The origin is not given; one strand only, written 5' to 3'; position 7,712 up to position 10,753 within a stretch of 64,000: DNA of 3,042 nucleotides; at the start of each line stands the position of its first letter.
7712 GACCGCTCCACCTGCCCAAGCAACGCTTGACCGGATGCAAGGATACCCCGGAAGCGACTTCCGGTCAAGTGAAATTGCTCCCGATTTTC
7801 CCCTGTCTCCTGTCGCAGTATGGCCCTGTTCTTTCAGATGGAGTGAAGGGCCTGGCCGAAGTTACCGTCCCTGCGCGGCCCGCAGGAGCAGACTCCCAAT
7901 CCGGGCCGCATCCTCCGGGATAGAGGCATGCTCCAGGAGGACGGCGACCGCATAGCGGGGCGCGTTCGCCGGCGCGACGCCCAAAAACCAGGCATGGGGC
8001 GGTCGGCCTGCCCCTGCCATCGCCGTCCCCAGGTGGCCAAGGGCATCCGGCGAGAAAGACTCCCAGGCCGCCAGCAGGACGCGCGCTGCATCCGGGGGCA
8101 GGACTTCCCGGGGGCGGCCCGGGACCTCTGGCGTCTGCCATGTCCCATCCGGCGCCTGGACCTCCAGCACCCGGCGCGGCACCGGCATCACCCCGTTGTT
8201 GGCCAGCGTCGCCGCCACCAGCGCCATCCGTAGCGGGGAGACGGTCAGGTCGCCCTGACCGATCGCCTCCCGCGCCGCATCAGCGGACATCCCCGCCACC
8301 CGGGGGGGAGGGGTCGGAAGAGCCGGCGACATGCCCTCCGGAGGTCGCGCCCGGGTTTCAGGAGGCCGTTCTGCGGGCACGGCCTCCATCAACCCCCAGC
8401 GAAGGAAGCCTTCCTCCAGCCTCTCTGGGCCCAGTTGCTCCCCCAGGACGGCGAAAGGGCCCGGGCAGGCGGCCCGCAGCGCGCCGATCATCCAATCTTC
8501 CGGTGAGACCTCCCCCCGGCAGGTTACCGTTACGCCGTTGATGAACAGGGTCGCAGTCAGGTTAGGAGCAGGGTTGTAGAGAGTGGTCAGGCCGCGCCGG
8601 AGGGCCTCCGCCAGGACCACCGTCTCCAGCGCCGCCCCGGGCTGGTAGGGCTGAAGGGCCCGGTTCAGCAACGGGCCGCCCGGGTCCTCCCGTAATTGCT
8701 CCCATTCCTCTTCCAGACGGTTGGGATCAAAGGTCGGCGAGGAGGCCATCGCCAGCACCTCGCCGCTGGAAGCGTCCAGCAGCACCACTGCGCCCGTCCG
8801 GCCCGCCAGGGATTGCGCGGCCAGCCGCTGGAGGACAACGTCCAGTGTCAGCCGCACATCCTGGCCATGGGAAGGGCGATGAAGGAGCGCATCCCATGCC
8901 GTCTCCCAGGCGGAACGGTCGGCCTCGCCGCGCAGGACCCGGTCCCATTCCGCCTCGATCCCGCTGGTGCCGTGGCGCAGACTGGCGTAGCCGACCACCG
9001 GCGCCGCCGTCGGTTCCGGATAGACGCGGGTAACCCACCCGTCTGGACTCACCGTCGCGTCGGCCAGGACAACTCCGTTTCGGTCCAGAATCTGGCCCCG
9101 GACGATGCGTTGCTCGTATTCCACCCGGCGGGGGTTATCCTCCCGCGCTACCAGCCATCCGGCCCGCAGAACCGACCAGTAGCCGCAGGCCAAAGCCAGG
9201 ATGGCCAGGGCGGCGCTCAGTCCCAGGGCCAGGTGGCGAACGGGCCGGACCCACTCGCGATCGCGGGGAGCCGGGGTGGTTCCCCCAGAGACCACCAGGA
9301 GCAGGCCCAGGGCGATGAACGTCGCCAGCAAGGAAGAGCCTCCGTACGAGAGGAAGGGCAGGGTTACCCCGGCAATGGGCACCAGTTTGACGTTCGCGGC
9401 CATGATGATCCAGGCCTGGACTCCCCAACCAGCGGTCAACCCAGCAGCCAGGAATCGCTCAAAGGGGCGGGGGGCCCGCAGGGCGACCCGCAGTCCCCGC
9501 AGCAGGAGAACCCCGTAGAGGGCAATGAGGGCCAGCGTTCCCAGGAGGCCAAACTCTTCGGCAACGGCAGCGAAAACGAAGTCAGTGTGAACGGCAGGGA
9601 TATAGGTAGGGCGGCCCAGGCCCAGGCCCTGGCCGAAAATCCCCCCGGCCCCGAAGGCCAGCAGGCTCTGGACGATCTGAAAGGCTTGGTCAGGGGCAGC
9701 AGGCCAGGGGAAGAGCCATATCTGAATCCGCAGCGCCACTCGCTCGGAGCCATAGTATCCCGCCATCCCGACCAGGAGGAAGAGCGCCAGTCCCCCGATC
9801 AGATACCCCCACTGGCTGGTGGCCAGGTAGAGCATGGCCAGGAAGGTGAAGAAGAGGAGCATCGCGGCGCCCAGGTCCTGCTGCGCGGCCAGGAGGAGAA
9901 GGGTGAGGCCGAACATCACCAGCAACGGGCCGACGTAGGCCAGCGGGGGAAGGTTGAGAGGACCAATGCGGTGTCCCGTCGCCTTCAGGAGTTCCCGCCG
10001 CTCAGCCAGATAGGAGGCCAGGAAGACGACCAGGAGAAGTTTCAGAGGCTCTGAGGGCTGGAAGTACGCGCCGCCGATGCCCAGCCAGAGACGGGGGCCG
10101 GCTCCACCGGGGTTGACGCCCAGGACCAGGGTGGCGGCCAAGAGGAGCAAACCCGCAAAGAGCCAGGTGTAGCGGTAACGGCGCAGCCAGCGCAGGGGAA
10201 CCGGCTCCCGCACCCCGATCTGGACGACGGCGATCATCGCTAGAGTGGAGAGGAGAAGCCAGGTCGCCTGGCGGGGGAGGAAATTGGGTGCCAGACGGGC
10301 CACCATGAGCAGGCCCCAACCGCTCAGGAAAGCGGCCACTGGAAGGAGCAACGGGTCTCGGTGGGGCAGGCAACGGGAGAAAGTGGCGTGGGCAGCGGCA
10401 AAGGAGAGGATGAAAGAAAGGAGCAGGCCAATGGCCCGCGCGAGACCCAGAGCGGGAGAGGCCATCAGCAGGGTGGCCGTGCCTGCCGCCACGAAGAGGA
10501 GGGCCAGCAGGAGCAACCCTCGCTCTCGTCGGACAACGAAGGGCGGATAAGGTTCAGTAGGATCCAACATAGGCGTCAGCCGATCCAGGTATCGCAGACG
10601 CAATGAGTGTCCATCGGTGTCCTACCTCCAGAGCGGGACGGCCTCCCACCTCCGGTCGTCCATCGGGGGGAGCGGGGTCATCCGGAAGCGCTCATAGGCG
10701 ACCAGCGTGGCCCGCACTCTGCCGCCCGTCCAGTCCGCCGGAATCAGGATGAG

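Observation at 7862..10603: SEDS polymerase fused to a PBP transpeptidase domain with all three catalytic motifs mutated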

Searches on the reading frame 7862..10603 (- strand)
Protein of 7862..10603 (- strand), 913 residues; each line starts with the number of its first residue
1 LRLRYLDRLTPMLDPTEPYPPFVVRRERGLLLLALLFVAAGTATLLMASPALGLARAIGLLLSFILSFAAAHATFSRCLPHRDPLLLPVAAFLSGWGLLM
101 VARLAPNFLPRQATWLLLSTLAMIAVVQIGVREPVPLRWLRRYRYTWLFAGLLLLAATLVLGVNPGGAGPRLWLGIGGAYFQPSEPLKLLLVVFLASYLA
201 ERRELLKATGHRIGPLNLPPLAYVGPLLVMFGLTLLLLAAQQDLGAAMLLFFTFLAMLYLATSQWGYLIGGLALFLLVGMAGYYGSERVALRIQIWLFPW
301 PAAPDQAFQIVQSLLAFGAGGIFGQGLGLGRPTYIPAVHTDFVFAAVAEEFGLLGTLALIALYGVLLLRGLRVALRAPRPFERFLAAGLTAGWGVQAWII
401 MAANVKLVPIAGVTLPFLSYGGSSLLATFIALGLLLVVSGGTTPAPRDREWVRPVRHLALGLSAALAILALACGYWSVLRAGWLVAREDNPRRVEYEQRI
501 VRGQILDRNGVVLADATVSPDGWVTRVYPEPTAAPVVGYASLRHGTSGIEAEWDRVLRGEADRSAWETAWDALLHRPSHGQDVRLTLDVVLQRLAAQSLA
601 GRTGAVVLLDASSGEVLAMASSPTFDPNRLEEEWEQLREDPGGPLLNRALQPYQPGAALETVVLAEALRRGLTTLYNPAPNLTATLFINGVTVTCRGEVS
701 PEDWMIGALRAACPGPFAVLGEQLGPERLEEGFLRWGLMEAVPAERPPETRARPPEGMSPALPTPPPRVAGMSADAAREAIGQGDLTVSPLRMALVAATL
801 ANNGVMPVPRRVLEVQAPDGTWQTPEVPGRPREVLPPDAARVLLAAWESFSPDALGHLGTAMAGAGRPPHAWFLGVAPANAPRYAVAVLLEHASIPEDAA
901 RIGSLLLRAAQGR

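Call 3: search_protein_families(library=pfam, proteins=[window:7862-10603:-], max_evalue=0.01)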
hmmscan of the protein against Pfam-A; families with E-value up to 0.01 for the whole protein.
window:7862-10603:- (913 aa): 4 families
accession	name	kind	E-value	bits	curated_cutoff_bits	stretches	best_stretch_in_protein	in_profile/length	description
PF01098.24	FTSW_RODA_SPOVE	-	2.8e-72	244.1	26.4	1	108-439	37-351/356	Cell cycle protein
PF00905.27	Transpeptidase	-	9e-21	74.8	22.1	1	604-827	1-198/299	Penicillin binding protein transpeptidase domain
PF21922.1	PBP_dimer_2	-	2e-13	50.8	27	1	502-583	1-83/83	Penicillin binding protein A dimerisation domain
PF03717.20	PBP_dimer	-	0.0005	21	24.4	0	502-516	6-20/180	Penicillin-binding Protein dimerisation domain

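Call 4: search_protein_families(library=ncbifam, proteins=[window:7862-10603:-], max_evalue=0.01)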
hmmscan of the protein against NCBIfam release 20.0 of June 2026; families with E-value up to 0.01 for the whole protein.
window:7862-10603:- (913 aa): 20 families
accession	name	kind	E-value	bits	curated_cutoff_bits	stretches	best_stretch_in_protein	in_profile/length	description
TIGR02614.1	ftsW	equivalog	7.6e-80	268.7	337.5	1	107-439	36-354/357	putative lipid II flippase FtsW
TIGR02615.1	spoVE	exception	9.6e-63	212.8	448.8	1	108-439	37-353/354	stage V sporulation protein E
TIGR02210.1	rodA_shape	equivalog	6.2e-59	199.9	336.7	1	93-439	11-353/357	rod shape-determining protein RodA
TIGR03423.1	pbp2_mrdA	equivalog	1.9e-47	162.1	455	2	543-827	183-476/593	penicillin-binding protein 2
NF008042.0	PRK10774.1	equivalog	1.1e-40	139.9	493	1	110-438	74-388/405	cell division protein FtsW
NF008060.0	PRK10794.1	equivalog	1.7e-30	106.2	590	1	118-438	55-359/370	peptidoglycan glycosyltransferase MrdB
NF037961.1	RodA_shape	subfamily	1.9e-29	103.2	150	2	306-432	272-401/415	rod shape-determining protein RodA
NF051842.1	PBP4_5_Efaec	equivalog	1.3e-19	70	700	1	545-671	291-428/668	penicillin-binding protein PBP4(5)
NF008061.0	PRK10795.1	equivalog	5.2e-17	61.7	962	1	575-673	243-347/634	peptidoglycan DD-transpeptidase MrdA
TIGR02214.1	spoVD_pbp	equivalog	7.1e-15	54.4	688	1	511-740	133-372/636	stage V sporulation protein D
NF053573.1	PBP2_PenA_Neis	exception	4.1e-10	38.8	1105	1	576-673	228-326/572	peptidoglycan D,D-transpeptidase PBP2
NF011685.0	PRK15105.1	subfamily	8.1e-08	31.3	737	1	601-673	257-323/588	peptidoglycan glycosyltransferase FtsI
NF000406.1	MECB_PBP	exception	2.2e-07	29.7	1450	1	567-662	307-408/674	PBP2a family beta-lactam-resistant peptidoglycan transpeptidase MecB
NF000237.1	MECA_PBP2A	equivalog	2e-05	23.1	750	1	576-658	317-404/668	PBP2a family beta-lactam-resistant peptidoglycan transpeptidase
NF038271.1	strep_PBP2X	exception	5.1e-05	21.7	1050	1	544-671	212-350/750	penicillin-binding protein PBP2X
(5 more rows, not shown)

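Call 5: search_solved_structures(query=window:7862-10603:-, show_alignments=4, max_evalue=0.001)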
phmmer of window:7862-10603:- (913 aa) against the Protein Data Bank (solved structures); distinct sequences matched with E-value up to 0.001: 80 (the best 60 are shown).
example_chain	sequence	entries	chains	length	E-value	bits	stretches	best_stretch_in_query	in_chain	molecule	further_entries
25hr_A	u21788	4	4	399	6.3e-35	123.7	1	84-438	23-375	Probable peptidoglycan glycosyltransferase FtsW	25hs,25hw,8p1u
8bh1_A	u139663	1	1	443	8.7e-35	123.2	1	84-438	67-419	Probable peptidoglycan glycosyltransferase FtsW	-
4mnr_A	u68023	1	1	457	4.4e-34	120.9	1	490-901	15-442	Peptidoglycan glycosyltransferase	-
6bar_A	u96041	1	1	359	4.2e-33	117.6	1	138-438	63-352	Rod shape determining protein RodA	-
6pl5_A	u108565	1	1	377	4.5e-33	117.5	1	137-438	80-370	Peptidoglycan glycosyltransferase RodA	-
3un7_A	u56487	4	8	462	4.2e-32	114.3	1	497-894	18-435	Penicillin-binding protein A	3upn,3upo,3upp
3lo7_A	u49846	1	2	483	5.7e-32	113.9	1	497-894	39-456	Penicillin-binding protein A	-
6bas_A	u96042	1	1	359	1e-31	113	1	138-438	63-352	Peptidoglycan glycosyltransferase RodA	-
6pl6_A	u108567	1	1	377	1.1e-31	113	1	137-438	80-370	Peptidoglycan glycosyltransferase RodA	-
4n1x_A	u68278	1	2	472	4.9e-30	107.5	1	496-892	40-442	Peptidoglycan glycosyltransferase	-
4jbf_A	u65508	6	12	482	6.9e-30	107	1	489-892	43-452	Peptidoglycan glycosyltransferase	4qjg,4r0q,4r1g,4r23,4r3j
4ra7_A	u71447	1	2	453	7e-30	107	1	490-892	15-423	Peptidoglycan glycosyltransferase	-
8tj3_B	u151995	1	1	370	1.2e-28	102.8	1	113-437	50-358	Peptidoglycan glycosyltransferase MrdB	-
8zpc_A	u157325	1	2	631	3.2e-24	88.3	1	547-810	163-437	Peptidoglycan D,D-transpeptidase MrdA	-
7zg8_AAA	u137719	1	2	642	3.2e-24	88.3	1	547-810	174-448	Peptidoglycan D,D-transpeptidase MrdA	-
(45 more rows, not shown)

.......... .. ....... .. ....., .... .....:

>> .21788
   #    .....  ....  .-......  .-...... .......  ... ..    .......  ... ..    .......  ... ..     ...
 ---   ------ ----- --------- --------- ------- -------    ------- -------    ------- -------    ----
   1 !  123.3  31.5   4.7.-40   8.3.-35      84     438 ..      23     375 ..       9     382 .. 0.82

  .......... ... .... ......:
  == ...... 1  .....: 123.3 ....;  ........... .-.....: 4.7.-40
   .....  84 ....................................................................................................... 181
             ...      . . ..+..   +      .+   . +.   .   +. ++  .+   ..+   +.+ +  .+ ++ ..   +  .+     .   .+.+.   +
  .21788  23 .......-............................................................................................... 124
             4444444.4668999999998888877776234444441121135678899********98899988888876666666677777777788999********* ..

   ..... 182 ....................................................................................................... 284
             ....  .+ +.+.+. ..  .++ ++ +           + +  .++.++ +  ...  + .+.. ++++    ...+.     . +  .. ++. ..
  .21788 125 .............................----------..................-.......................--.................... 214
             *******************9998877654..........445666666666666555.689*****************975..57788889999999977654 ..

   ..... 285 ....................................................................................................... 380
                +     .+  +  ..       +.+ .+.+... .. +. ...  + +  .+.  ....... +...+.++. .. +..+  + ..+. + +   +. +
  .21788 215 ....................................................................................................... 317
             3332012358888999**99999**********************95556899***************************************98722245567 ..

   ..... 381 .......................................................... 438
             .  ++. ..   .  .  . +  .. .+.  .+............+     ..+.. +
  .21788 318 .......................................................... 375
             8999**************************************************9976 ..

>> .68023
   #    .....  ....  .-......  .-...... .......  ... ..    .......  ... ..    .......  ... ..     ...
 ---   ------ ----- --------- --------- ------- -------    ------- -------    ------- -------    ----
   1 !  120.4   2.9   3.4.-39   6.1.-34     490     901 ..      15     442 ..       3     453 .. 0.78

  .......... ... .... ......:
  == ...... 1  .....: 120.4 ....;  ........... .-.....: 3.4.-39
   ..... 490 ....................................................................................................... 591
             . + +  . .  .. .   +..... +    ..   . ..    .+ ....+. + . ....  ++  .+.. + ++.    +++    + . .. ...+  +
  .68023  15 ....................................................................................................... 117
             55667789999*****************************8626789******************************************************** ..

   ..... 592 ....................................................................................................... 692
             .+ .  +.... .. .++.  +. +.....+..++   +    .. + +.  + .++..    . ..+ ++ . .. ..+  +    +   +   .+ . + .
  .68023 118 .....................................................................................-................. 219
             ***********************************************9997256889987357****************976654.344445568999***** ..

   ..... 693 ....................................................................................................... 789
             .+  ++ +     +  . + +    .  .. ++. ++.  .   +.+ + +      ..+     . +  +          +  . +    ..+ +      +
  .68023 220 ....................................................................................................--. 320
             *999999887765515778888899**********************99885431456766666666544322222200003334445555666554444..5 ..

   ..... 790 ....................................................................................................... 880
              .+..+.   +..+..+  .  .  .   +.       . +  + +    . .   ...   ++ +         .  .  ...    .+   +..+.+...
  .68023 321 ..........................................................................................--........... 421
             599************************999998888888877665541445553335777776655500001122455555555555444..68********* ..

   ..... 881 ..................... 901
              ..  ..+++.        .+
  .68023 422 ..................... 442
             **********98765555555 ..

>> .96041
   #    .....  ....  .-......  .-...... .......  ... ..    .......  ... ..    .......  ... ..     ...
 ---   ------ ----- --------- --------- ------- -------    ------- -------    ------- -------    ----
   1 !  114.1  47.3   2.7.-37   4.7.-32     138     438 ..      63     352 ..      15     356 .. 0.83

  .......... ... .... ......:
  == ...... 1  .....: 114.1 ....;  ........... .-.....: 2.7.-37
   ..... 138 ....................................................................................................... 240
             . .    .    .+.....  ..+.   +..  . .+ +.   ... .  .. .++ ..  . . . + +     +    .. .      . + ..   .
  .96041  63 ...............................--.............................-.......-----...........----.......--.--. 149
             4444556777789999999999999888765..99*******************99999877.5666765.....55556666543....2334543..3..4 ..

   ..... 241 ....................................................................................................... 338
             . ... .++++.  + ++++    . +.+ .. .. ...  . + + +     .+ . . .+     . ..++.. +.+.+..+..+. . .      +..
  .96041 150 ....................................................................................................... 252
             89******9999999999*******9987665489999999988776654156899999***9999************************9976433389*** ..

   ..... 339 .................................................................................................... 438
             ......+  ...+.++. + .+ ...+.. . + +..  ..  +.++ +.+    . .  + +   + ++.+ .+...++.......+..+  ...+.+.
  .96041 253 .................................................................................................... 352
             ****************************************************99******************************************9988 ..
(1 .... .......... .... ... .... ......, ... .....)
